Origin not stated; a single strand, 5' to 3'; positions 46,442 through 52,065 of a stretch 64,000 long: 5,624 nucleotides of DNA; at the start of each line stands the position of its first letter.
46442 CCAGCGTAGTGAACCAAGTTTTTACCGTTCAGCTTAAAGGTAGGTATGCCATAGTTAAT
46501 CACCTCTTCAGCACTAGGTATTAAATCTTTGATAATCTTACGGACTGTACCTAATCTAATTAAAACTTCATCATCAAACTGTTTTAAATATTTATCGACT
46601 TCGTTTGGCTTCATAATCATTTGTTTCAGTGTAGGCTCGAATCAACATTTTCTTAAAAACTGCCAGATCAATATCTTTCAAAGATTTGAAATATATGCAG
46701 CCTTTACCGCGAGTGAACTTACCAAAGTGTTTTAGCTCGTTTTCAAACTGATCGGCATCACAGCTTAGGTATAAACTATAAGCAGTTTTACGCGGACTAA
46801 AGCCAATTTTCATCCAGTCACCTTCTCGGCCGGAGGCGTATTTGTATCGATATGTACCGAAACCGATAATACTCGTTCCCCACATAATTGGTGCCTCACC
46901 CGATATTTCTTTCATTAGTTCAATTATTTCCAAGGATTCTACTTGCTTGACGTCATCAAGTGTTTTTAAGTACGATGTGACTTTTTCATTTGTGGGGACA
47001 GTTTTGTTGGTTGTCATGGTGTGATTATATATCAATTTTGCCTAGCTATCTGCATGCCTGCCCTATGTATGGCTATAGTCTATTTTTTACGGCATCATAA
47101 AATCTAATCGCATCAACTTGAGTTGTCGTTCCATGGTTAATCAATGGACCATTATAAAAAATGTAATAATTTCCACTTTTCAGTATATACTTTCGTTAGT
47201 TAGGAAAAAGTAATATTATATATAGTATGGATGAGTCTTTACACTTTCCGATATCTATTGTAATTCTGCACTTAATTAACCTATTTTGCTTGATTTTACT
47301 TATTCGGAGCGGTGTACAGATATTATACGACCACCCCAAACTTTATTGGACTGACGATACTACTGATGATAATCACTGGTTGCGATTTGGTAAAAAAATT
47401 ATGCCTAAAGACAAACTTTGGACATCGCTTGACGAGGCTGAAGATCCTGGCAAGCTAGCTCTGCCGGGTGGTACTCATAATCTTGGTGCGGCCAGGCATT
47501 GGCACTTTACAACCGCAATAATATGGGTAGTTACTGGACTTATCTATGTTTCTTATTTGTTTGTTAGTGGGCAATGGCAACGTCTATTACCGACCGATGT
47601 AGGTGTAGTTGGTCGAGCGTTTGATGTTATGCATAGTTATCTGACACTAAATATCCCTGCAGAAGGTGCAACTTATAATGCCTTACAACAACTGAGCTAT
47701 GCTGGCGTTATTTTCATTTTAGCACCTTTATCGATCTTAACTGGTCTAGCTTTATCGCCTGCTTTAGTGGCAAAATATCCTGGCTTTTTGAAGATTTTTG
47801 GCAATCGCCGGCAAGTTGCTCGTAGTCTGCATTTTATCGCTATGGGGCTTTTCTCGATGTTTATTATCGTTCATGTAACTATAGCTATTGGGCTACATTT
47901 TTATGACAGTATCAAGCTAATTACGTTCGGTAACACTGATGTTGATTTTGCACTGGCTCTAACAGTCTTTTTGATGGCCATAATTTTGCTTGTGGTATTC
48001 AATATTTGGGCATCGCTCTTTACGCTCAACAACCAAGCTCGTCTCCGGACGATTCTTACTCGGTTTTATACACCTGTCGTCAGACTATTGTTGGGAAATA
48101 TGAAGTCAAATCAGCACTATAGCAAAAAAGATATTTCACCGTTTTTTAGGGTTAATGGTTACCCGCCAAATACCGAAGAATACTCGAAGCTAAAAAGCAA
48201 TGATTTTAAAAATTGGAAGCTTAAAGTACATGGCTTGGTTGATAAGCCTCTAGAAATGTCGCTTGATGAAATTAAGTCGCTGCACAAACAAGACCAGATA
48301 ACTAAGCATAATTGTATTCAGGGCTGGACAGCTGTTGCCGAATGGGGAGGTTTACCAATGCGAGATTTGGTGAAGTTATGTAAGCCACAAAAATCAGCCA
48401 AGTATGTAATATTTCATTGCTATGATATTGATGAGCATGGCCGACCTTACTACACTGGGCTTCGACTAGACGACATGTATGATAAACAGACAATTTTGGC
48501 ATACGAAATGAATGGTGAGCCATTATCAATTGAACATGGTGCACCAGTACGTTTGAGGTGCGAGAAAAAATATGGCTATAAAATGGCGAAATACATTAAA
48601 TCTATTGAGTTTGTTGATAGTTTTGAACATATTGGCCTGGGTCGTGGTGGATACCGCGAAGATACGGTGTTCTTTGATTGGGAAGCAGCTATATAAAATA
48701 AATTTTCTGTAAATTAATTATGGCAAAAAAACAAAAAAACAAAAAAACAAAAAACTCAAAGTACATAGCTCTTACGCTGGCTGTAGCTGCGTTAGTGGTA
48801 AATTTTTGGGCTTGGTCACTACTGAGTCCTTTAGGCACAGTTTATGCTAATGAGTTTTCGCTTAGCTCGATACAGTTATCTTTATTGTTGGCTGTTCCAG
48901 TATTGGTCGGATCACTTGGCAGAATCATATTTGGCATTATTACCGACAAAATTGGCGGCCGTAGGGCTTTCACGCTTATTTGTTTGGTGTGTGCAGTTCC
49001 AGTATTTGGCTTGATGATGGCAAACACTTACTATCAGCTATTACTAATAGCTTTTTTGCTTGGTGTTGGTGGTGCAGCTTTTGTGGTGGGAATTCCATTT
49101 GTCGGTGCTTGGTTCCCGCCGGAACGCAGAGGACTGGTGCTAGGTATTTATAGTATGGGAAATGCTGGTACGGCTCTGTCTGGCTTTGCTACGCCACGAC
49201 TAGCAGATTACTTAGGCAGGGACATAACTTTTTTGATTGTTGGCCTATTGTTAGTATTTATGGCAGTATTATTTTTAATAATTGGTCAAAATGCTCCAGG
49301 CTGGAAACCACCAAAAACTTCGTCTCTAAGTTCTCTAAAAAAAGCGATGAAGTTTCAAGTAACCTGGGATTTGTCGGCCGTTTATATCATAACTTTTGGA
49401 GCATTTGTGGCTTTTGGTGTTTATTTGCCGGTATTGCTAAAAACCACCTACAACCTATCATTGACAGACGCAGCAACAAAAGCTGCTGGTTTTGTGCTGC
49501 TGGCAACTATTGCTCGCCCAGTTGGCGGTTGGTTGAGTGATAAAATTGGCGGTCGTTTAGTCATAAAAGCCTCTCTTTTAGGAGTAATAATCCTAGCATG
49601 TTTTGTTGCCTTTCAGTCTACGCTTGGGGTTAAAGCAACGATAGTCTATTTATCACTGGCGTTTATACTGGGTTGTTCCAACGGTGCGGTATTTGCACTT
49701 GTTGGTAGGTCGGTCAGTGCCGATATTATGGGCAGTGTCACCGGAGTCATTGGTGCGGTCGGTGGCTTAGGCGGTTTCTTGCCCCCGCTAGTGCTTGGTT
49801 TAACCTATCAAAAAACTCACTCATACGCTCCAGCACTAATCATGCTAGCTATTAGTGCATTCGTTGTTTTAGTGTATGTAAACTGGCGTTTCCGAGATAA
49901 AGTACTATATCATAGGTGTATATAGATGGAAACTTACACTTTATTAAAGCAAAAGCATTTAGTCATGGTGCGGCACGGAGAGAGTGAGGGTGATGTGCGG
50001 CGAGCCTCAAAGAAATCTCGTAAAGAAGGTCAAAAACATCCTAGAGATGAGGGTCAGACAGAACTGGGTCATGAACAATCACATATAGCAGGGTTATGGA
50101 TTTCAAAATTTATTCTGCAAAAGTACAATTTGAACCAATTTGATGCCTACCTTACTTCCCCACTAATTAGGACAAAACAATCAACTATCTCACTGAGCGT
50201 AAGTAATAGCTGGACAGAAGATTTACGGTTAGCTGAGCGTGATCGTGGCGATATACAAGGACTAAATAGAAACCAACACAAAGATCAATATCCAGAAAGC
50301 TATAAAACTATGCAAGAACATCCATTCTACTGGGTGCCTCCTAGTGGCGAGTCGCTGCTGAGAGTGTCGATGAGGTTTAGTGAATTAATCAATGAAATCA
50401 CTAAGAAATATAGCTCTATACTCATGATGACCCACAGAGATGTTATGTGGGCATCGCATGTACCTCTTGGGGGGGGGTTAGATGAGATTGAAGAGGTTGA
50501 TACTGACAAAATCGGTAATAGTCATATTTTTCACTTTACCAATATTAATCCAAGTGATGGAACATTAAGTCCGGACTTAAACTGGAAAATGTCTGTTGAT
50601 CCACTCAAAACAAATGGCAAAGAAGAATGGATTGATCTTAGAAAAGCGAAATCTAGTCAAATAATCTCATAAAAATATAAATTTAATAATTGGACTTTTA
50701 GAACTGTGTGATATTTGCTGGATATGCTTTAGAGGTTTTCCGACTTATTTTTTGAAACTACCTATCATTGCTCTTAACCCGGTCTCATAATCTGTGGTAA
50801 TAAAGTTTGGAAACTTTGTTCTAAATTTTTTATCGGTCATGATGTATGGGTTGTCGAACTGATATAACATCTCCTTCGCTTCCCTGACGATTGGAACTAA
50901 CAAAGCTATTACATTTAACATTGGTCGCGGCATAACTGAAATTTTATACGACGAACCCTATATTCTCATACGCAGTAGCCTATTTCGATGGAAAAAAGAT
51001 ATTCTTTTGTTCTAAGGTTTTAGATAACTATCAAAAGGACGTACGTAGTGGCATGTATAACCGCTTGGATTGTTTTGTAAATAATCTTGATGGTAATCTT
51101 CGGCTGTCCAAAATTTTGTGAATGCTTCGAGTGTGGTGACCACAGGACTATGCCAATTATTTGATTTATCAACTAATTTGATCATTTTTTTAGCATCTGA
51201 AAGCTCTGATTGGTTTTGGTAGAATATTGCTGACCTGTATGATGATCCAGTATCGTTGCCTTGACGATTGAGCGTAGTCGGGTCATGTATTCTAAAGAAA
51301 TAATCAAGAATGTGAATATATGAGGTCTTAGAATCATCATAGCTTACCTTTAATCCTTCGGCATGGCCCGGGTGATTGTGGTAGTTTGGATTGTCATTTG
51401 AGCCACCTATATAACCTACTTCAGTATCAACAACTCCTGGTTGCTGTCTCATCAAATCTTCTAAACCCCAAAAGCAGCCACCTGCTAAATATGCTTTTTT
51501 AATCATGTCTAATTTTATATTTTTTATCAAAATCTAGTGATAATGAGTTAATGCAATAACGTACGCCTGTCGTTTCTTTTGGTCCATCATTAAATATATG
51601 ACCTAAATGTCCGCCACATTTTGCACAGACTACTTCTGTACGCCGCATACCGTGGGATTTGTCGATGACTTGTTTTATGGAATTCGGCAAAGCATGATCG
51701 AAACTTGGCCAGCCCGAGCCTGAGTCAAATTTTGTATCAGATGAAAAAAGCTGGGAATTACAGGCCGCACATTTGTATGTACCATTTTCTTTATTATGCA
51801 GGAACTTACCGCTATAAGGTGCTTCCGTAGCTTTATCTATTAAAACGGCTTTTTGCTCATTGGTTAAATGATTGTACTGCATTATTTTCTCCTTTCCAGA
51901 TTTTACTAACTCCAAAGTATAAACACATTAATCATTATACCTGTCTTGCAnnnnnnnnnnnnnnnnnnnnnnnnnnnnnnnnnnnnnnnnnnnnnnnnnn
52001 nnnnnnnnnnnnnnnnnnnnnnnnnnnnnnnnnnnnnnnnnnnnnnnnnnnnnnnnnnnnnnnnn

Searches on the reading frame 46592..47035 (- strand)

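Call 38: search_protein_families(library=pfam, proteins=[window:46592-47035:-], max_evalue=0.001)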
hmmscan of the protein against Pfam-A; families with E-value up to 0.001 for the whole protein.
window:46592-47035:- (147 aa): 1 family
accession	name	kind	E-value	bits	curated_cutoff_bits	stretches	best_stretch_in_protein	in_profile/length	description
PF08818.16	DUF1801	-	9.3e-12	45.6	27.2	1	39-134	7-84/85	Domain of unknown function (DU1801)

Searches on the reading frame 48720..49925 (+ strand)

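Call 39: search_protein_families(library=pfam, proteins=[window:48720-49925:+], max_evalue=0.001)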
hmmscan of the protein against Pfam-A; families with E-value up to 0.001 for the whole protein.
window:48720-49925:+ (401 aa): 3 families
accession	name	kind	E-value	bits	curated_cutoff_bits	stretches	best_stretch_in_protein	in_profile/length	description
PF07690.21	MFS_1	-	1.4e-43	149.6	33.4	1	24-354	4-345/347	Major Facilitator Superfamily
PF00083.30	Sugar_tr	-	2.4e-06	27.1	22.3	1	36-144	43-143/452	Sugar (and other) transporter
PF12832.13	MFS_1_like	-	1.1e-05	25.1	25.2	0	216-315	2-99/373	MFS_1 like family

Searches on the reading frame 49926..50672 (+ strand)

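Call 39: search_protein_families(library=pfam, proteins=[window:49926-50672:+], max_evalue=0.001)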
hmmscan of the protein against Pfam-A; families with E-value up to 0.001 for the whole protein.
window:49926-50672:+ (248 aa): 1 family
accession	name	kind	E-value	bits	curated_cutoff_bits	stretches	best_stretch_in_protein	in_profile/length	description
PF00300.27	His_Phos_1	-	3.2e-20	73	21.7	1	12-177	1-154/194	Histidine phosphatase superfamily (branch 1)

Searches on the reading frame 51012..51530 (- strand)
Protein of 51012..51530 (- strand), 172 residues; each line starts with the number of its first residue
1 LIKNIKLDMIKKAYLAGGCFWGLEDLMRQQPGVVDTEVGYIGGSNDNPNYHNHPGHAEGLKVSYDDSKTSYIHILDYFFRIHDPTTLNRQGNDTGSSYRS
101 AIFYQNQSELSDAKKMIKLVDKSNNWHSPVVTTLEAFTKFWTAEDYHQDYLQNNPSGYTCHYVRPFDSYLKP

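Call 38: search_protein_families(library=pfam, proteins=[window:51012-51530:-], max_evalue=0.001)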
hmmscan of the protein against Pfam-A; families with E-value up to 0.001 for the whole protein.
window:51012-51530:- (172 aa): 1 family
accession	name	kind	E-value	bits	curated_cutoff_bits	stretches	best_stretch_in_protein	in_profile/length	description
PF01625.27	PMSR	-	1.3e-56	191.5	23.7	1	12-160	1-153/153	Peptide methionine sulfoxide reductase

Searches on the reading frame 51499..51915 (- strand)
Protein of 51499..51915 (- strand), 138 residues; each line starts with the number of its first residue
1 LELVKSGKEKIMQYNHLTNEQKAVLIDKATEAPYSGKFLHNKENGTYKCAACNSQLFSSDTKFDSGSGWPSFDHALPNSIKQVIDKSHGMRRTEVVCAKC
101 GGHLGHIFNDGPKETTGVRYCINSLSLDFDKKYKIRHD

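Call 38: search_protein_families(library=pfam, proteins=[window:51499-51915:-], max_evalue=0.001)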
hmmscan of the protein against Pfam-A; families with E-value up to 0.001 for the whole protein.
window:51499-51915:- (138 aa): 3 families
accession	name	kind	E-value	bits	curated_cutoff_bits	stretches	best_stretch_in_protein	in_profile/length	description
PF01641.26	SelR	-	1e-49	167.7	24.9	1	17-130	1-115/116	SelR domain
PF24046.1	At4g08330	-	1.4e-05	25.6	27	1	90-136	74-122/129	At4g08330 beta-tent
PF03226.21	Yippee-Mis18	-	0.00083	19.9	26.6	0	81-125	42-91/108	Yippee zinc-binding/DNA-binding /Mis18, centromere assembly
